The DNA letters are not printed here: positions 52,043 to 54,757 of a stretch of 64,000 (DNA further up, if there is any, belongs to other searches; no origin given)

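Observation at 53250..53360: Rad50 without a CxxC zinc hook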

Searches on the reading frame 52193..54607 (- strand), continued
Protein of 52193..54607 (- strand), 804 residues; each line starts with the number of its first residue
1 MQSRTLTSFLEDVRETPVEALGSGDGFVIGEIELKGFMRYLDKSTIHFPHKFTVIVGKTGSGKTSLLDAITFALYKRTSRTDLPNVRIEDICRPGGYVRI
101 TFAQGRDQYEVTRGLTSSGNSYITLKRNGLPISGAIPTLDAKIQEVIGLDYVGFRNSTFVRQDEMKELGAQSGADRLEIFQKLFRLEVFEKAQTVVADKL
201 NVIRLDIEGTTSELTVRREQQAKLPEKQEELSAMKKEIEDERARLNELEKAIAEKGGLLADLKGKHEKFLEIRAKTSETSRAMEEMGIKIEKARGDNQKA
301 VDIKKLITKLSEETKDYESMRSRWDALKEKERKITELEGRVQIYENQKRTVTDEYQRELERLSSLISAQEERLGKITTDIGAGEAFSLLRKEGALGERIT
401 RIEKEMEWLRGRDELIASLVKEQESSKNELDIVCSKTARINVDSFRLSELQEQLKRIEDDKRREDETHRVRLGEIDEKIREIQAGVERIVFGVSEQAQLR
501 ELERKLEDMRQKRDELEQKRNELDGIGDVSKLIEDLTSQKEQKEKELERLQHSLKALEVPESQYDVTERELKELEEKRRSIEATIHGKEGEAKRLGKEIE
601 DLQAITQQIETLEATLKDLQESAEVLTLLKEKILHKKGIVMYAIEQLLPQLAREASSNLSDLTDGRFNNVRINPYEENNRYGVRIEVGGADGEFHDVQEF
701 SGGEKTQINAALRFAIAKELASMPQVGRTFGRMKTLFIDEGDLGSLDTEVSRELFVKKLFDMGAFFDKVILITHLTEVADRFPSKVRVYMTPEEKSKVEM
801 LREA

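Call 26: find_related_loci(query=A1, collection=genome_contigs, flank=6000)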
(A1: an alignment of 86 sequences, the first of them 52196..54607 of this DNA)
Query A1 (804 aa) in genome_contigs; peptide patterns used: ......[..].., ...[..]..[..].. (x = any residue, [..] = any of these).
135 stretches matched a pattern; 121 encode a relative of the query (tblastn E <= 1e-3); the best 80 are kept; 80 distinct loci.
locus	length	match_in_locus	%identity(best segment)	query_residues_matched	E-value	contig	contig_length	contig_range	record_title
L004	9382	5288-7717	88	1-804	0e+0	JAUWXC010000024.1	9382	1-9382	MAG: Methanocellales archaeon isolate CSMAG_2674 CSMAG_2674_k127_1049265_length_9382_cov_9.0000, whole genome shotgun se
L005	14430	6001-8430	80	1-804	0e+0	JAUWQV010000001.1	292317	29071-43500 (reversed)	MAG: Methanocellales archaeon isolate CSMAG_2511 CSMAG_2511_k141_463192_length_292317_cov_25.9981, whole genome shotgun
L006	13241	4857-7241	60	4-800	0e+0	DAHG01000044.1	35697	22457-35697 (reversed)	MAG TPA_asm: Methanocellaceae archaeon UBA148 UBA148_contig_10315, whole genome shotgun sequence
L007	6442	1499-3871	60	13-803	0e+0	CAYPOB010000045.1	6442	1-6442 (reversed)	MAG TPA_asm: uncultured Methanocellales archaeon isolate binchicken_co24_98 genome assembly, contig: NODE_5657_length_64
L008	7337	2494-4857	61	13-800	0e+0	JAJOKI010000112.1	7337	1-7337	MAG: Methanocellales archaeon isolate MAG-838 c_000000000062, whole genome shotgun sequence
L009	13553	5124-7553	61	4-800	0e+0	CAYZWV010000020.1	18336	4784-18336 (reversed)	MAG TPA_asm: uncultured Methanocellaceae archaeon isolate SRP323688_co1_148 genome assembly, contig: NODE_4986_length_18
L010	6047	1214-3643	50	4-801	0e+0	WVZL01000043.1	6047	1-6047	MAG: Candidatus Aminicenantes bacterium isolate CS4-C018 C_merged_R1_(paired)_contig_133154, whole genome shotgun sequen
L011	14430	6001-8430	48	4-801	0e+0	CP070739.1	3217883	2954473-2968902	MAG: Methanomassiliicoccales archaeon isolate bin396 chromosome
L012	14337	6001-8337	49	25-801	0e+0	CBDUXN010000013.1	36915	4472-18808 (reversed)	MAG TPA_asm: uncultured Thermoplasmata archaeon isolate SRR22302370_concoct_146 genome assembly, contig: ERZ25074855.617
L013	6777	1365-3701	49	25-801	0e+0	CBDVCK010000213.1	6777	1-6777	MAG TPA_asm: uncultured Thermoplasmata archaeon isolate SRR22302367_concoct_124 genome assembly, contig: ERZ26661968.759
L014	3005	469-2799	50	26-802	0e+0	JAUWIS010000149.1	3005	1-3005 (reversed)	MAG: Methanobacteriota archaeon isolate CSMAG_2300 CSMAG_2300_k127_2437255_length_3005_cov_11.6327, whole genome shotgun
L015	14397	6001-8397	48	5-801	0e+0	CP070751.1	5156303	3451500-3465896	MAG: Thermoplasmata archaeon isolate bin33 chromosome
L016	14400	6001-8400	47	4-802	0e+0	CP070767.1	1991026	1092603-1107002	MAG: Methanobacteriota archaeon isolate bin24 chromosome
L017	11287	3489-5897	49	4-800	0e+0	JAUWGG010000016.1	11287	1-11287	MAG: Methanobacteriota archaeon isolate CSMAG_2236 CSMAG_2236_k141_2316436_length_11287_cov_8.0000, whole genome shotgun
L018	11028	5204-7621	47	4-801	0e+0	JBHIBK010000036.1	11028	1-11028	MAG: Thermoplasmata archaeon isolate K_1_bin.53 NODE_1377_length_11028_cov_6.787296, whole genome shotgun sequence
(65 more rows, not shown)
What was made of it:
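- Patchy distribution across phyla (call 26) suggests horizontal transfer.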

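Call 28: search_protein_representatives(protein=window:52193-54607:-)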
Query: 804 residues. Proteins with E-value up to 0.001 (for the whole library): 11246; up to 1e-10: 2911; up to 1e-30: 92. The best 150 are listed.
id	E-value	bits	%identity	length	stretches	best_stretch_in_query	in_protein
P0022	9.7e-230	781.3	49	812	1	15-801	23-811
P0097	2.3e-207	707.4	46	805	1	15-800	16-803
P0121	3.9e-205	700.0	46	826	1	20-799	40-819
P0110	7.6e-204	695.7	46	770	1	34-801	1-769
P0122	1.6e-198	678.1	47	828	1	15-801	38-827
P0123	2.9e-193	660.7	44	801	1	22-800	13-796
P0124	8.0e-192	656.0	43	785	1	25-798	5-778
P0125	4.6e-191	653.5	45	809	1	4-800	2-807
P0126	1.4e-186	638.6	43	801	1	21-801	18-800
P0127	3.0e-184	630.9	43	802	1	17-801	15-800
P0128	1.2e-180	619.0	43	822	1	21-795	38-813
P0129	3.6e-175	600.9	42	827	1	24-798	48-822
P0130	2.5e-164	565.1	42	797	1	13-801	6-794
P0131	4.3e-159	547.8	45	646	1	157-801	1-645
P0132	6.0e-149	514.2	40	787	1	26-800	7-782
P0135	6.2e-115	401.8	34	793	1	25-798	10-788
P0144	8.8e-95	335.2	31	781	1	26-800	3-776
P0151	7.6e-86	305.6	30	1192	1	27-789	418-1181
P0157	2.6e-71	257.6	34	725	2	22-291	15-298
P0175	3.1e-49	184.6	30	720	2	50-432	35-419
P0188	1.5e-41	159.2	25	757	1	33-799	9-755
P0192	1.6e-38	149.2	24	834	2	419-799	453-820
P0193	7.2e-38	147.0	30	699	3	28-370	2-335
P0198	7.0e-36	140.5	26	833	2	32-597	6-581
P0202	1.1e-32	129.9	27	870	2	28-649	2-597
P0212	4.6e-30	121.3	27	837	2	327-799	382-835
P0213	5.5e-30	121.0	25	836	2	199-786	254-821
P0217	1.9e-29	119.2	29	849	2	25-274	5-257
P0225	2.9e-28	115.3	27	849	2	480-790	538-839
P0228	4.7e-28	114.6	26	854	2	448-791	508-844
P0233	3.8e-27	111.6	25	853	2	226-789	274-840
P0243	4.1e-26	108.2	26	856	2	403-794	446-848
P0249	1.5e-25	106.3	26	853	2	31-455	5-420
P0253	2.2e-25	105.8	27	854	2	326-791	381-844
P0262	6.0e-25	104.3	27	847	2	390-791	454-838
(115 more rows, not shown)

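Call 30: predict_structure(alignment_id=A1)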
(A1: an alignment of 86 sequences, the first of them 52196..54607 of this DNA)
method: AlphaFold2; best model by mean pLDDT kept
length: 804 residues; sequences in the alignment: 86
mean_pLDDT: 80.3   pTM: 0.49
mean pLDDT of the five models: 80.3, 78.4, 75.4, 74.4, 73.9
residues with pLDDT >= 90: 185; 70-90: 480; 50-70: 112; < 50: 27
segments of 3 or more residues with pLDDT < 50: 1-22
pLDDT, mean of each block of 10 residues (from residue 1): 35 35 68 81 81 76 72 74 64 89 89 92 94 91 79 63 67 82 78 90 94 92 90 91 90 86 83 77 68 53 59 68 77 81 86 89 90 86 86 89 85 87 92 89 85 90 91 90 82 76 75 68 55 64 75 79 86 90 90 91 91 94 92 81 85 90 86 84 87 87 83 83 60 75 72 84 84 81 83 75 57
secondary structure, 60 per line:
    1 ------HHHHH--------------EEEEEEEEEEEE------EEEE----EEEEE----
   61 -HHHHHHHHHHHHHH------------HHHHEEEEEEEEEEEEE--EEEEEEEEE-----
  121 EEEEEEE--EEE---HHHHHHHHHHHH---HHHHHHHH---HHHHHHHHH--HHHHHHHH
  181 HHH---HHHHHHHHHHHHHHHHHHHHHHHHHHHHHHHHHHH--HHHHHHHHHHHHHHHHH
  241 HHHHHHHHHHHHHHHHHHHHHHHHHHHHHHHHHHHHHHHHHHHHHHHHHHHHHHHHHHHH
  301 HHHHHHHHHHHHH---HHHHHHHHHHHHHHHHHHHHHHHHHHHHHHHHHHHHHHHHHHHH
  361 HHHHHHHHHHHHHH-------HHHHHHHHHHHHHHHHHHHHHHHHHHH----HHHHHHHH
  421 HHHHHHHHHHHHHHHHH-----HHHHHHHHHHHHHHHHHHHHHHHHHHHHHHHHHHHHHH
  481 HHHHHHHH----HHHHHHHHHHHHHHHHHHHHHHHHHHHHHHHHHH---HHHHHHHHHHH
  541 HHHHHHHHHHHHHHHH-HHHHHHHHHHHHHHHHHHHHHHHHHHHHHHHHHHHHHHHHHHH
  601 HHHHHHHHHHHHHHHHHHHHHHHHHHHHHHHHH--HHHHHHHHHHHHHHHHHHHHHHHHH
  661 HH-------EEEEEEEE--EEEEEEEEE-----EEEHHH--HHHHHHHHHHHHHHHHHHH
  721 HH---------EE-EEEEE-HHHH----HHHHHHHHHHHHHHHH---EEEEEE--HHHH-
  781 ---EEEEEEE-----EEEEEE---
elements in order (helices of 4 or more, strands of 3 or more residues): H7-11 E26-37 E44-47 E52-56 H62-75 H88-91 E92-104 E107-115 E121-127 E130-132 H136-147 H151-158 H162-170 H173-183 H187-221 H224-313 H317-374 H382-408 H413-437 H443-488 H493-526 H530-556 H558-633 H636-662 E670-677 E680-688 E694-696 H702-722 E735-739 H741-744 H749-764 E768-773 H776-779 E784-790 E796-801
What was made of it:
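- On Rad50/SbcC: In the AF2 full-length model the N- and C-terminal head segments have the mixed strand/helix secondary structure of an ABC head (call 30). AF2 models helices 187-408 and 413-633 with mean pLDDT 80 (call 30).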

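Call 35: list_cluster_members(proteins=[P0135, P0144, P0151, P0157, P0175, P0188, P0192, P0193, P0198, P0202])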
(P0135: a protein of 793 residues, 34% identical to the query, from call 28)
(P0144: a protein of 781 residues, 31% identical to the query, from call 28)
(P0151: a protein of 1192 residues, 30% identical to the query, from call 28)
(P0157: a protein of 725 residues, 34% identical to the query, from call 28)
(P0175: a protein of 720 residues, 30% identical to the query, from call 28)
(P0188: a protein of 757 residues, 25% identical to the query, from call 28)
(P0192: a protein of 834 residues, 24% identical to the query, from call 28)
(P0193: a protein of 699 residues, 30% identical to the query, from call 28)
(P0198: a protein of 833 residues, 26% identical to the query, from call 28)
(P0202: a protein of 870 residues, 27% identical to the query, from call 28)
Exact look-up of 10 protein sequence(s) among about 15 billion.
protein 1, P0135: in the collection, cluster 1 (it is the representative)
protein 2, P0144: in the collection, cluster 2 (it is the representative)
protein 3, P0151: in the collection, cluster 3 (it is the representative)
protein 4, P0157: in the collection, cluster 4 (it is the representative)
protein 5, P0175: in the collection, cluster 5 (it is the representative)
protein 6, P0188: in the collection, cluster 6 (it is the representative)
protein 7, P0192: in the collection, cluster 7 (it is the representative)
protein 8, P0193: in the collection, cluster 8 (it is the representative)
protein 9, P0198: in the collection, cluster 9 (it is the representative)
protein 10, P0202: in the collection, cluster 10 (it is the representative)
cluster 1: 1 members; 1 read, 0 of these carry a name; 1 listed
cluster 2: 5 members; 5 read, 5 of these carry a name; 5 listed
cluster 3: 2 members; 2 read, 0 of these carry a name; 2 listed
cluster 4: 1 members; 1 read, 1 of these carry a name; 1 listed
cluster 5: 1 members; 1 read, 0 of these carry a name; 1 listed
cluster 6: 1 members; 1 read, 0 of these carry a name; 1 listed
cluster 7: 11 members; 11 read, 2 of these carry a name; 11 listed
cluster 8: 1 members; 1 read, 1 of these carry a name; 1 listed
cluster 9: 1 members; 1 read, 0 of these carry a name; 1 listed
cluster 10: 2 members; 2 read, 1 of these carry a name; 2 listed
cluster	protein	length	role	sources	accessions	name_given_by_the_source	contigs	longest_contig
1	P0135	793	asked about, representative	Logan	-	-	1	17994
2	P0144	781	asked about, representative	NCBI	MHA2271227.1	MAG: AAA family ATPase [Candidatus Hodarchaeales archaeon]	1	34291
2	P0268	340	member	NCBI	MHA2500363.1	MAG: AAA family ATPase, partial [Candidatus Hodarchaeales archaeon]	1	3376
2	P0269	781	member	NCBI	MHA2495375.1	MAG: AAA family ATPase [Candidatus Hodarchaeales archaeon]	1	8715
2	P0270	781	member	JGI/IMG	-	exonuclease SbcC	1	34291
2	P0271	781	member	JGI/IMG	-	exonuclease SbcC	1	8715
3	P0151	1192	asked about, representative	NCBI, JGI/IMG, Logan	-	-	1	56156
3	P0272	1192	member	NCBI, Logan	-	-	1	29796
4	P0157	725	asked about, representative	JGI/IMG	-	exonuclease SbcC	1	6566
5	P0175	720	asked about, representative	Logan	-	-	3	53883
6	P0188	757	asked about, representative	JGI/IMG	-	-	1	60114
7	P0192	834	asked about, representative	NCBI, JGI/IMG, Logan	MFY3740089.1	MAG: DNA repair exonuclease SbcCD ATPase subunit [Candidatus Nitrosomirales archaeon] | DNA repair exonuclease SbcCD ATPase subunit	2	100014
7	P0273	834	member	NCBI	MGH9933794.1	MAG: AAA family ATPase [Nitrososphaerales archaeon]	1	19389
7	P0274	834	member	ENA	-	-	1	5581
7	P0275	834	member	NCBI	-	-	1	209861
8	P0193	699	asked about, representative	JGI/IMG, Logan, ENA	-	exonuclease SbcC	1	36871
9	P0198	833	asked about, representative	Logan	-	-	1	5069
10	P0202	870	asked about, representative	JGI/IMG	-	exonuclease SbcC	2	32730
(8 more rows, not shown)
